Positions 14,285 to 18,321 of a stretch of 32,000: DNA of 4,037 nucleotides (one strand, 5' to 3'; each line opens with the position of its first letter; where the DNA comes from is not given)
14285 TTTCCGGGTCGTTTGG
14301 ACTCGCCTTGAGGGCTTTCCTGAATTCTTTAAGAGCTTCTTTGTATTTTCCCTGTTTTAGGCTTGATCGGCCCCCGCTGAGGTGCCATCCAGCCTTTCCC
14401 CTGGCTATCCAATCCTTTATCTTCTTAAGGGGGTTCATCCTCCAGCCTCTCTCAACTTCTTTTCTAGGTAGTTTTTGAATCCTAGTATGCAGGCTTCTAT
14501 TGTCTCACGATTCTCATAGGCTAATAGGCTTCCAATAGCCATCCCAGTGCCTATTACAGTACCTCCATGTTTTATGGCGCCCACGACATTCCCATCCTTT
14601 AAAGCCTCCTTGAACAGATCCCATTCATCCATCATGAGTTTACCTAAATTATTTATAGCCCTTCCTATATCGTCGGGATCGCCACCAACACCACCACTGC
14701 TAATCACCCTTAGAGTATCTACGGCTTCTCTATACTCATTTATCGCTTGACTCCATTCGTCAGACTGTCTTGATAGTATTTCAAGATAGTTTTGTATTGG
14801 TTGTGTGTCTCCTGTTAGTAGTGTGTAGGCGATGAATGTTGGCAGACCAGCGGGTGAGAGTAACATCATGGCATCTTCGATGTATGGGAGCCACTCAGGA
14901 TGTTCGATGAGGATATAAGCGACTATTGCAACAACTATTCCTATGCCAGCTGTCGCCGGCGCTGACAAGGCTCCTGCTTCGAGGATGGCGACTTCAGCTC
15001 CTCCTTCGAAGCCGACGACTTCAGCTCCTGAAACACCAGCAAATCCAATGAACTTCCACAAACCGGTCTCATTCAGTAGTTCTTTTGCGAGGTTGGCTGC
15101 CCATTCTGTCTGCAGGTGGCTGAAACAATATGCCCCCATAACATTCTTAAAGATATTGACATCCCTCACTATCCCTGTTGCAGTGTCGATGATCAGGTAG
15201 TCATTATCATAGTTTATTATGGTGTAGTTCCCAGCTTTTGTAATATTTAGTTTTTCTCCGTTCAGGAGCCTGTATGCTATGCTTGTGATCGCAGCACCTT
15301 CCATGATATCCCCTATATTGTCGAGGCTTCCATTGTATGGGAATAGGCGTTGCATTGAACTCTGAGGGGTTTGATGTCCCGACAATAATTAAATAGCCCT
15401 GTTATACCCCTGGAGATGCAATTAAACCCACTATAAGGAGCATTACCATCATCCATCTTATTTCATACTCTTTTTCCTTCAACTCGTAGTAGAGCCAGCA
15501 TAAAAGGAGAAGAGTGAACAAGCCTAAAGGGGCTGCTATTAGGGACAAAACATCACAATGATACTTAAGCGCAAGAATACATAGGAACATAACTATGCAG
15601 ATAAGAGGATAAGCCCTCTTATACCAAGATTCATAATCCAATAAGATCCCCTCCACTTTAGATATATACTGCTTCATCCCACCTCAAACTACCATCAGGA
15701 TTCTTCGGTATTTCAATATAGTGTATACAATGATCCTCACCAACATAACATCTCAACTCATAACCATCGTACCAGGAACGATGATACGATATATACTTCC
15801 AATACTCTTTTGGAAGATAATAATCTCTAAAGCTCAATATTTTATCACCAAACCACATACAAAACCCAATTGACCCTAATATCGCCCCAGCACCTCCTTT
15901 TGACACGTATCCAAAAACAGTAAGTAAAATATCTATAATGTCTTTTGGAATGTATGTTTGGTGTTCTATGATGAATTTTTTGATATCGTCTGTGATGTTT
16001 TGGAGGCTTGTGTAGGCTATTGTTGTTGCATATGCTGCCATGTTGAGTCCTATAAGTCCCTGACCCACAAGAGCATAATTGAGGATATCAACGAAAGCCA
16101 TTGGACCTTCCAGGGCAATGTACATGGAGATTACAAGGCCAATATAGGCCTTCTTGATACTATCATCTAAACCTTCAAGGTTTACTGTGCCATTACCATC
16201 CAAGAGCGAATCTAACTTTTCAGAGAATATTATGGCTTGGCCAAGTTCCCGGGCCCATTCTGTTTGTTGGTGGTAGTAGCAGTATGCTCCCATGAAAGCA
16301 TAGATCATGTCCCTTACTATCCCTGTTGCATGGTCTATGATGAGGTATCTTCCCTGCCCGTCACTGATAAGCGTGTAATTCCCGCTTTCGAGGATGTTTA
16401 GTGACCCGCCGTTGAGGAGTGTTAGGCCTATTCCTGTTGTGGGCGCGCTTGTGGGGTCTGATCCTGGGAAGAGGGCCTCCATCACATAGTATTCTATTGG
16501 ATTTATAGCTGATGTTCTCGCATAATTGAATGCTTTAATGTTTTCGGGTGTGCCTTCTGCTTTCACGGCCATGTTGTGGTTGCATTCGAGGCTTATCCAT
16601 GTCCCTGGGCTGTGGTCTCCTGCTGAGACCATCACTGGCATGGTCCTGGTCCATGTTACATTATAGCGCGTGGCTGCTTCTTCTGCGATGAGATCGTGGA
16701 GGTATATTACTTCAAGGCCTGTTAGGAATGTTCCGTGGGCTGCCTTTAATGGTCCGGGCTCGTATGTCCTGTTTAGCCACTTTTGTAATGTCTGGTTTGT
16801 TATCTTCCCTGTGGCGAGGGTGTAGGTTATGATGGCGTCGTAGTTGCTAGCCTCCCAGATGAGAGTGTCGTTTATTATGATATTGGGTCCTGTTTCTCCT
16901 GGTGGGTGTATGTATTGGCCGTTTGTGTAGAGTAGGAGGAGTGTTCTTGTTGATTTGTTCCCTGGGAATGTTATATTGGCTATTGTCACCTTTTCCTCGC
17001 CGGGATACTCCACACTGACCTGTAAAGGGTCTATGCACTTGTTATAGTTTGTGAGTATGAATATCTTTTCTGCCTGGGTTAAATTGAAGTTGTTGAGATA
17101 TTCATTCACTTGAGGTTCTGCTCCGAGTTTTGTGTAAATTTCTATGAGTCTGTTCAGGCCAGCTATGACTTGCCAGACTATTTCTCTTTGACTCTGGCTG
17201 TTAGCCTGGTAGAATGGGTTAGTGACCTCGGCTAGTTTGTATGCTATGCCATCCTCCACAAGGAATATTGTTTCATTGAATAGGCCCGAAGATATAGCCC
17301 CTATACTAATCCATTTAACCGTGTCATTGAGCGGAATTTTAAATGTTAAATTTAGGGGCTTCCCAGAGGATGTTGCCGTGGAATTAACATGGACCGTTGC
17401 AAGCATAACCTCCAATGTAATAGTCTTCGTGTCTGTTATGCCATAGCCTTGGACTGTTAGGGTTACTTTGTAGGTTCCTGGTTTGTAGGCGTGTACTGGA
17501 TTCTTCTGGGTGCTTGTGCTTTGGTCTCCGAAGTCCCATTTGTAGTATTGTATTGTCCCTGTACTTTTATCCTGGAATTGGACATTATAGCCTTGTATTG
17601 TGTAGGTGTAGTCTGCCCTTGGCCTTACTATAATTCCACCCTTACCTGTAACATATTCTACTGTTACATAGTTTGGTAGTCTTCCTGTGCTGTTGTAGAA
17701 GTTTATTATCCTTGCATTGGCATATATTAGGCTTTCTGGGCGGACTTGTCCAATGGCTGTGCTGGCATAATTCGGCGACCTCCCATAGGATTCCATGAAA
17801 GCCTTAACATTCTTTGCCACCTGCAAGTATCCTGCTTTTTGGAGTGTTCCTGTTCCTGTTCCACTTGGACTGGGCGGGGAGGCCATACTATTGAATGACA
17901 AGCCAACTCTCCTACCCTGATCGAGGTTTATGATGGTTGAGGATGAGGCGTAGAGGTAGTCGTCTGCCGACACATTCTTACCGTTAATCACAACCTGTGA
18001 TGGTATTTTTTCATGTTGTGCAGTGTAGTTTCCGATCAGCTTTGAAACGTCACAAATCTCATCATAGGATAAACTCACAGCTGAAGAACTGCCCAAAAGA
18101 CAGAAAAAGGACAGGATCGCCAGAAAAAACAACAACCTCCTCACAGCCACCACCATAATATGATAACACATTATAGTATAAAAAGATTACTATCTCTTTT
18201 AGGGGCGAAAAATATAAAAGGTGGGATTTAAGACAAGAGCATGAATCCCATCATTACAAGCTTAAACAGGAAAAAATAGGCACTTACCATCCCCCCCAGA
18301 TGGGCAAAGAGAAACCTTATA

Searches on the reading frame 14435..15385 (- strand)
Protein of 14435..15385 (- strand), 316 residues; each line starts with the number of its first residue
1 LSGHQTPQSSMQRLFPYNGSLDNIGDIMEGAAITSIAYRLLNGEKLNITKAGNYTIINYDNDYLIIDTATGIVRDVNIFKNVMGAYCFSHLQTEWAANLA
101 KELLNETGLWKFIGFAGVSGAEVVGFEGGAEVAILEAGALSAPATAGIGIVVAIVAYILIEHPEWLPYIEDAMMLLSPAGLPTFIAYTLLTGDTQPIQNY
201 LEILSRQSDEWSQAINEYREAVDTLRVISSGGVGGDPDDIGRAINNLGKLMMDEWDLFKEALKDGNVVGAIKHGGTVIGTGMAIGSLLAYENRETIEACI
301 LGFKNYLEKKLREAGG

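Call 5: search_protein_families(library=pfam, proteins=[window:14435-15385:-], max_evalue=0.1)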
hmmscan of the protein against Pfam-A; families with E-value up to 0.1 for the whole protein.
window:14435-15385:- (316 aa): 1 family
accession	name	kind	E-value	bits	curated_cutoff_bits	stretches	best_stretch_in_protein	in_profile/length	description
PF03994.20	DUF350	-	0.031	14.8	26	0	259-292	36-69/133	Domain of Unknown Function (DUF350)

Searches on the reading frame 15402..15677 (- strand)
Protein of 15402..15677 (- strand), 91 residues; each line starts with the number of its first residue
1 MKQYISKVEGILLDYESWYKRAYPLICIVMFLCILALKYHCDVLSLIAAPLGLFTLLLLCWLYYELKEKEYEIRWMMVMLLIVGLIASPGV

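Call 5: search_protein_families(library=pfam, proteins=[window:15402-15677:-], max_evalue=0.1)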
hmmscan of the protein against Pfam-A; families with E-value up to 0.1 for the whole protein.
window:15402-15677:- (91 aa): 2 families
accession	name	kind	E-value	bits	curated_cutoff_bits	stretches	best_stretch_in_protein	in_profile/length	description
PF17178.9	MASE5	-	0.003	17.8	25.2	1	19-86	99-162/192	Membrane-associated sensor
PF19529.4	DUF6057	-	0.0052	16.2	29.8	1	18-83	99-158/569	Family of unknown function (DUF6057)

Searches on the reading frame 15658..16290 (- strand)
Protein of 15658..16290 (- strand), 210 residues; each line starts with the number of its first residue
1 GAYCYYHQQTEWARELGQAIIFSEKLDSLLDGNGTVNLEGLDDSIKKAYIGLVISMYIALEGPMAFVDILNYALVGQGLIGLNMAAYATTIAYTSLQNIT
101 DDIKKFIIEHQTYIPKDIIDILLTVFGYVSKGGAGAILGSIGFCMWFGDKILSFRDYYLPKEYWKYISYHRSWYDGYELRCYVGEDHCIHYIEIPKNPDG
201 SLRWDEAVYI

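Call 10: find_homologous_proteins(query=window:15658-16290:-, max_evalue=0.001)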
Query window:15658-16290:- (210 aa): 12 proteins with E <= 0.001 among 169 candidates.
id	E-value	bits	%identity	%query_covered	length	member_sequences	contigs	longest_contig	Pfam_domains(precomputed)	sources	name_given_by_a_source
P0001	2.2e-137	474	100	100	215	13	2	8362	-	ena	-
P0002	7.4e-106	371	81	100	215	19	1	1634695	-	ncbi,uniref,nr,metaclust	ncbi:conserved hypothetical protein [Methanothermobacter marburgensis str. Marburg]|uniref:Uncharact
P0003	1.3e-98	348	78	100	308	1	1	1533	-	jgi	jgi:hypothetical protein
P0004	3.4e-75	271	87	64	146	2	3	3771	-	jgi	-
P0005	2.8e-61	225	63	79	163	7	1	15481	-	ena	-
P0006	7.7e-61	224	70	74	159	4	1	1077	-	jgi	jgi:hypothetical protein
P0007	1.4e-60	223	86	54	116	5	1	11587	-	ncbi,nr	ncbi:MAG TPA: hypothetical protein GXX32_04180 [Methanothermobacter sp.]|nr:hypothetical protein [Me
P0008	2.0e-51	193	56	79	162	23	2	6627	-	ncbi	ncbi:MAG: hypothetical protein ACPLF9_08275 [Methanothermobacter tenebrarum]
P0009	6.1e-48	182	71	54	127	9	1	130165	-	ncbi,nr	ncbi:MAG: hypothetical protein H5T40_05365 [Methanobacteriales archaeon]|nr:hypothetical protein [Me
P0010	4.9e-47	179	42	100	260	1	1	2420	-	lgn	-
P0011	8.2e-37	145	52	70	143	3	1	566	-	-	-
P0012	1.2e-36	145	55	56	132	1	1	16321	-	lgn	-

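Call 14: find_related_loci(query=A3, collection=genome_contigs, flank=10000)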
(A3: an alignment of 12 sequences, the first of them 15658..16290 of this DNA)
Query A3 (210 aa) in genome_contigs; peptide patterns used: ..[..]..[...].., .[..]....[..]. (x = any residue, [..] = any of these).
130 stretches matched a pattern; 1 encode a relative of the query (tblastn E <= 1e-3); 1 distinct loci.
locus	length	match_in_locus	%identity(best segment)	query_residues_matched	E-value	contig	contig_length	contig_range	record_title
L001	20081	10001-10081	70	183-209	4e-10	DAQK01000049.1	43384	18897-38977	MAG TPA_asm: Methanobacterium sp. UBA279 UBA279_contig_48165, whole genome shotgun sequence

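Call 15: find_encoding_contigs(protein=P0002, flank=10000, max_places=4)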
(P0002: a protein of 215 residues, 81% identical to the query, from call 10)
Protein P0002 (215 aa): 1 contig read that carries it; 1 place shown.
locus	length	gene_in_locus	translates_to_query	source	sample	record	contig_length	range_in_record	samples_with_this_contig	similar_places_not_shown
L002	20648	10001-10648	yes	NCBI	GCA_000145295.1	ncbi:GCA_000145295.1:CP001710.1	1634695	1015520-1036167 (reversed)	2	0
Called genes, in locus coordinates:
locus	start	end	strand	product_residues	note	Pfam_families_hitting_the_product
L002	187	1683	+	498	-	PF00682:HMGL-like, PF22617:HCS_D2, PF08502:LeuA_dimer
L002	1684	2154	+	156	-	PF08617:CGI-121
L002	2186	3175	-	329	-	PF01041:DegT_DnrJ_EryC1 (weak), PF27296:MJ1341_C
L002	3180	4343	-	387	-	PF04894:Nre_N, PF04895:Nre_C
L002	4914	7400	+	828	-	PF09373:PMBR, PF18911:PKD_4, PF00801:PKD (weak)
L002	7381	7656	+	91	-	-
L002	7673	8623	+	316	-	-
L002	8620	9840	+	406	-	-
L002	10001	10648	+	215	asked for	-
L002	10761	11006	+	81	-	-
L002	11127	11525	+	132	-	-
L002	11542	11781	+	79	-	-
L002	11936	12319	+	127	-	-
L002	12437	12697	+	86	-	-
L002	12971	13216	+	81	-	-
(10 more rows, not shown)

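Call 18: find_encoding_contigs(protein=P0005, flank=10000, max_places=4)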
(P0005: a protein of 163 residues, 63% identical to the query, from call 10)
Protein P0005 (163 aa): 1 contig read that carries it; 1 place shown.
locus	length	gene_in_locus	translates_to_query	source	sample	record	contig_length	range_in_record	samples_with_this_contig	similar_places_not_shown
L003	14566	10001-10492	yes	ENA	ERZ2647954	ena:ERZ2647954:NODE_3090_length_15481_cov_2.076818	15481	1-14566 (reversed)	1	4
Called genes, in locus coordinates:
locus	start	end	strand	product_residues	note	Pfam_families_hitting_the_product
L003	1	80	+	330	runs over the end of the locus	?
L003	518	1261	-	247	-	PF00230:MIP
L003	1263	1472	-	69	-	PF09947:DUF2180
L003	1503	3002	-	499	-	PF09959:DUF2193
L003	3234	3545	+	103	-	PF10967:DUF2769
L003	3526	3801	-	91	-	-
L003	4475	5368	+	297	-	PF03412:Peptidase_C39, PF13529:Peptidase_C39_2 (faint)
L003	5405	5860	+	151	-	-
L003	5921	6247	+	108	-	-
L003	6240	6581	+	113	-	-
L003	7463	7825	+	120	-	PF09373:PMBR, PF00801:PKD (weak), PF18911:PKD_4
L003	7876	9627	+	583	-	-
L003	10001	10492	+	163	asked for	-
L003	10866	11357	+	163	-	-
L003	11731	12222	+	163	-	-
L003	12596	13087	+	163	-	-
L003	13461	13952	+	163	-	-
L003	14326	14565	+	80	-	?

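Call 19: find_encoding_contigs(protein=P0009, flank=10000, max_places=4)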
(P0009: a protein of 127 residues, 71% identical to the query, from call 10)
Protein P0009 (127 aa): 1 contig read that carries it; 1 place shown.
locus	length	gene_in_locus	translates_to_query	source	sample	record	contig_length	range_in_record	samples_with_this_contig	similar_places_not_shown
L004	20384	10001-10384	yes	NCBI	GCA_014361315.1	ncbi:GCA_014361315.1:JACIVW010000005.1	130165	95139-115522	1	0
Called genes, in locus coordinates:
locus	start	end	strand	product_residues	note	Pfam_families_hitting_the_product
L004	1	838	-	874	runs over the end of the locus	PF00133:tRNA-synt_1, PF01921:tRNA-synt_1f (faint), PF01406:tRNA-synt_1e (faint), PF09334:tRNA-synt_1g, PF13603:tRNA-synt_1_2 (faint), PF09334:tRNA-synt_1g (weak), PF08264:Anticodon_1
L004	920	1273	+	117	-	-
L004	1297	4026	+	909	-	PF00580:UvrD-helicase, PF01443:Viral_helicase1 (faint), PF04851:ResIII (weak), PF13245:AAA_19, PF13087:AAA_12 (faint), PF13361:UvrD_C, PF13538:UvrD_C_2 (faint), PF12705:PDDEXK_1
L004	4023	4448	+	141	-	PF06803:DUF1232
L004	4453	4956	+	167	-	PF13185:GAF_2, PF01590:GAF (weak)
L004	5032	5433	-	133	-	PF01451:LMWPc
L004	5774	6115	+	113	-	-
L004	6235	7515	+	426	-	PF01554:MatE, PF01943:Polysacc_synt (weak), PF01554:MatE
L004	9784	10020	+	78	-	-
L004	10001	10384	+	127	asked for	-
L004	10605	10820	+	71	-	-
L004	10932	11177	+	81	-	-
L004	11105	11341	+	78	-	PF12569:NatA_aux_su (weak), PF13414:TPR_11, PF14559:TPR_19, PF13431:TPR_17, PF00515:TPR_1, PF07719:TPR_2, PF13181:TPR_8, PF13414:TPR_11, +9 more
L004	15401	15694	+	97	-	-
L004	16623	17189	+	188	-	-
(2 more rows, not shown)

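Call 22: find_encoding_contigs(protein=P0007, flank=6000, max_places=4)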
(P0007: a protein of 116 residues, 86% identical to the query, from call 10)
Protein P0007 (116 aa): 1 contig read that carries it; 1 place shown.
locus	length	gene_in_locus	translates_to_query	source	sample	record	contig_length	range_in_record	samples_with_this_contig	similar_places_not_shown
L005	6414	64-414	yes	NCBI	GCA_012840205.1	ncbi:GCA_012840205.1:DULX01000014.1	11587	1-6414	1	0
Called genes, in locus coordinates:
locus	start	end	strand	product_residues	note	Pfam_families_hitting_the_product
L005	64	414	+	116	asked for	-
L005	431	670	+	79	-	-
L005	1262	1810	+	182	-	PF02514:CobN-Mg_chel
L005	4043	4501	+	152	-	PF02663:FmdE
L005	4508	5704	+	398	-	PF01493:GXGXG, PF01568:Molydop_binding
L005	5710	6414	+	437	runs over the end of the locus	PF00384:Molybdopterin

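Call 23: find_encoding_contigs(protein=P0012, flank=8000, max_places=4)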
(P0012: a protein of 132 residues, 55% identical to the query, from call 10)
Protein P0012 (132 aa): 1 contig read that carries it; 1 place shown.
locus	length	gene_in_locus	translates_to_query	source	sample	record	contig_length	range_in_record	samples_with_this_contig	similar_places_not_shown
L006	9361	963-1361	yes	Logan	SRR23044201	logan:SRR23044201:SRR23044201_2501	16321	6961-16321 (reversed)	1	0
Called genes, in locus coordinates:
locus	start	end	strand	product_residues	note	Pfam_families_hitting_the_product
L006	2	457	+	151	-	?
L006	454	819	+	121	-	-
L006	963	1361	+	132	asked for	-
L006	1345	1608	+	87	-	-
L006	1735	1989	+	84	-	-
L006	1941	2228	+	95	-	-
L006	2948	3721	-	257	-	-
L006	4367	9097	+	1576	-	PF02514:CobN-Mg_chel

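Call 24: find_encoding_contigs(protein=P0010, flank=3000, max_places=4)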
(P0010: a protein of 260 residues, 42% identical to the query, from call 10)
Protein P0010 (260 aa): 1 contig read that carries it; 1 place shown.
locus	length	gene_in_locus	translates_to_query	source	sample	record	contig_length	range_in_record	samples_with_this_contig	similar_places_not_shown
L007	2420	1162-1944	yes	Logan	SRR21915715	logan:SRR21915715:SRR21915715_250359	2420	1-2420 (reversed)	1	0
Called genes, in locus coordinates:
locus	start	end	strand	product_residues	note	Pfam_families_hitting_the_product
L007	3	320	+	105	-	?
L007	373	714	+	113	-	-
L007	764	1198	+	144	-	-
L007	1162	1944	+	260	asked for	-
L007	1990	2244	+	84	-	-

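Call 28: find_related_loci(query=A3, collection=metagenome_contigs, flank=6000)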
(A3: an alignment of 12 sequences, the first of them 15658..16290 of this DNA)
Query A3 (210 aa) in metagenome_contigs; peptide patterns used: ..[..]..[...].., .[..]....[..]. (x = any residue, [..] = any of these).
237 stretches matched a pattern; 14 encode a relative of the query (tblastn E <= 1e-3); 14 distinct loci.
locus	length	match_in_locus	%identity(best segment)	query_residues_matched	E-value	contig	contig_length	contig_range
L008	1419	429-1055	82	1-210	3e-119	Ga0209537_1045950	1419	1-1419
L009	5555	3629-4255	77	1-210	1e-103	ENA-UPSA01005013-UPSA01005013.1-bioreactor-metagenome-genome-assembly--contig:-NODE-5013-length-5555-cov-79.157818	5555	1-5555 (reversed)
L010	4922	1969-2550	71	22-210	8e-87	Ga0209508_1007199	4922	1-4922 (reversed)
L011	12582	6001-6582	71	22-210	9e-87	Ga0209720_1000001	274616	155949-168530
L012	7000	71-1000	86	1-210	2e-63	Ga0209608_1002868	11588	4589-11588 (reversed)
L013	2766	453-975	56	30-210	3e-56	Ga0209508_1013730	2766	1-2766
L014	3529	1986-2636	43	2-210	3e-54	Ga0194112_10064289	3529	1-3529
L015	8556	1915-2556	49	1-210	6e-64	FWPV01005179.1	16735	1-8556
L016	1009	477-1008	50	1-184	7e-60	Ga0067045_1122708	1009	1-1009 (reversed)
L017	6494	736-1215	38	64-210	6e-32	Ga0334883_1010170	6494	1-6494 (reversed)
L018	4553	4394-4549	96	1-52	6e-29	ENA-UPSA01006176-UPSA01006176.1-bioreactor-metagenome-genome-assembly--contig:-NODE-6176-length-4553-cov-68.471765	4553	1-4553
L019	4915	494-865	42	102-209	2e-26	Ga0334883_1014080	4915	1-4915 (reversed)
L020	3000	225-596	42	102-209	3e-26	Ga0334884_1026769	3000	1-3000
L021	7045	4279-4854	34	23-210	2e-22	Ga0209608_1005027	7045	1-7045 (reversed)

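Call 39: predict_structure(alignment_id=A3)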
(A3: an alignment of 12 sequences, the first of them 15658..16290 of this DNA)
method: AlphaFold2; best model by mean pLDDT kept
length: 210 residues; sequences in the alignment: 12
mean_pLDDT: 43.1   pTM: 0.27
mean pLDDT of the five models: 43.1, 42.7, 42.5, 41.6, 41.5
residues with pLDDT >= 90: 0; 70-90: 20; 50-70: 21; < 50: 169
segments of 3 or more residues with pLDDT < 50: 1-31, 33-155, 158-160, 162-168, 187-189
pLDDT, mean of each block of 10 residues (from residue 1): 26 33 40 43 40 38 36 29 31 30 34 35 40 41 42 47 47 67 52 79 78
secondary structure, 60 per line:
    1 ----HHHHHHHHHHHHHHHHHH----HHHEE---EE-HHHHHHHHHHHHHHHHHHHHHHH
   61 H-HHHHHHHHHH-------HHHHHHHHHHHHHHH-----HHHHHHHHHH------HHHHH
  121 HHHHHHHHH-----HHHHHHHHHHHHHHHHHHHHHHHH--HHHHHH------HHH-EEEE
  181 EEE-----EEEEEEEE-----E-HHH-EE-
elements in order: H5-22 H38-61 H63-72 H80-94 H100-109 H116-129 H135-158 H161-166 E177-183 E189-196

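Call 43: search_protein_families(library=pfam, proteins=[L003:4475-5368:+], max_evalue=0.1)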
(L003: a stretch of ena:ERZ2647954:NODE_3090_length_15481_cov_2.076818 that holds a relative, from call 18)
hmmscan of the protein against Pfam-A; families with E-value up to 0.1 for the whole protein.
L003:4475-5368:+ (297 aa): 4 families
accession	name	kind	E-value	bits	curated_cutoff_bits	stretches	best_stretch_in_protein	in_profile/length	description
PF03412.21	Peptidase_C39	-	6.9e-34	117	22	1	66-192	4-132/133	Peptidase C39 family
PF13529.12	Peptidase_C39_2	-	1.9e-05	25.7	24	1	69-117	8-58/143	Peptidase_C39 like family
PF11814.14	DUF3335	-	0.022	14.7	25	0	68-99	5-36/206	Peptidase_C39 like family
PF17191.10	RecG_wedge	-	0.066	13.2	23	0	81-157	13-91/162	RecG wedge domain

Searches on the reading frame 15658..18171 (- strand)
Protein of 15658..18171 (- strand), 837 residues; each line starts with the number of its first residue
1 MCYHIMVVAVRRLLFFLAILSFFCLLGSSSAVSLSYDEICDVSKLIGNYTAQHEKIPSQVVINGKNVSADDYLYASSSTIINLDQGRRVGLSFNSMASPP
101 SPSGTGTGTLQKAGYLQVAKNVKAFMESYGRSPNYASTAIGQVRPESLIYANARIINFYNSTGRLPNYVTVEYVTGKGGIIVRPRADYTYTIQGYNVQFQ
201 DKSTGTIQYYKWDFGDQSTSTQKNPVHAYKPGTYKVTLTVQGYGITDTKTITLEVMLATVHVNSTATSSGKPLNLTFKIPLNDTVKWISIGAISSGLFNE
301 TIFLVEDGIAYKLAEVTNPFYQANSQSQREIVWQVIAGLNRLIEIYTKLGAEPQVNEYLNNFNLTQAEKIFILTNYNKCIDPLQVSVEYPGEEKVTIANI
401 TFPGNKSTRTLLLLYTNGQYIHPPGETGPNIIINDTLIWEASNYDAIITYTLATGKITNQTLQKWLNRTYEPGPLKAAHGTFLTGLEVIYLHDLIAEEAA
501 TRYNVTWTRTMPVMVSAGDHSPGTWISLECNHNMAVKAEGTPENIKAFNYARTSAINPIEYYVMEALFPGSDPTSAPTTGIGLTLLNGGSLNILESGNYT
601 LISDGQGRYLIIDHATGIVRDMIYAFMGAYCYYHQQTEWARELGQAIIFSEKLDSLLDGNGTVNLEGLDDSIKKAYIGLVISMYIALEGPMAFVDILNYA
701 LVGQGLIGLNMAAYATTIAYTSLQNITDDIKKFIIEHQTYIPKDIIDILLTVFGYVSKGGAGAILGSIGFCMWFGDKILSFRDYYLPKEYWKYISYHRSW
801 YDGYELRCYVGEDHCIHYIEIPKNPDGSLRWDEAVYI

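Call 5: search_protein_families(library=pfam, proteins=[window:15658-18171:-], max_evalue=0.1)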
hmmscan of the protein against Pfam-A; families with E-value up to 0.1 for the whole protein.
window:15658-18171:- (837 aa): 3 families
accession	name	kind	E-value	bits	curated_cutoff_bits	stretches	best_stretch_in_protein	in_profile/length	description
PF09373.15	PMBR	-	1e-26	92.1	24.9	3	106-137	1-32/33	Pseudomurein-binding repeat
PF18911.6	PKD_4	-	7.5e-14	52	27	1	195-254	22-84/85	PKD domain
PF00801.26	PKD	-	1e-08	35.4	23.5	1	190-242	10-67/80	PKD domain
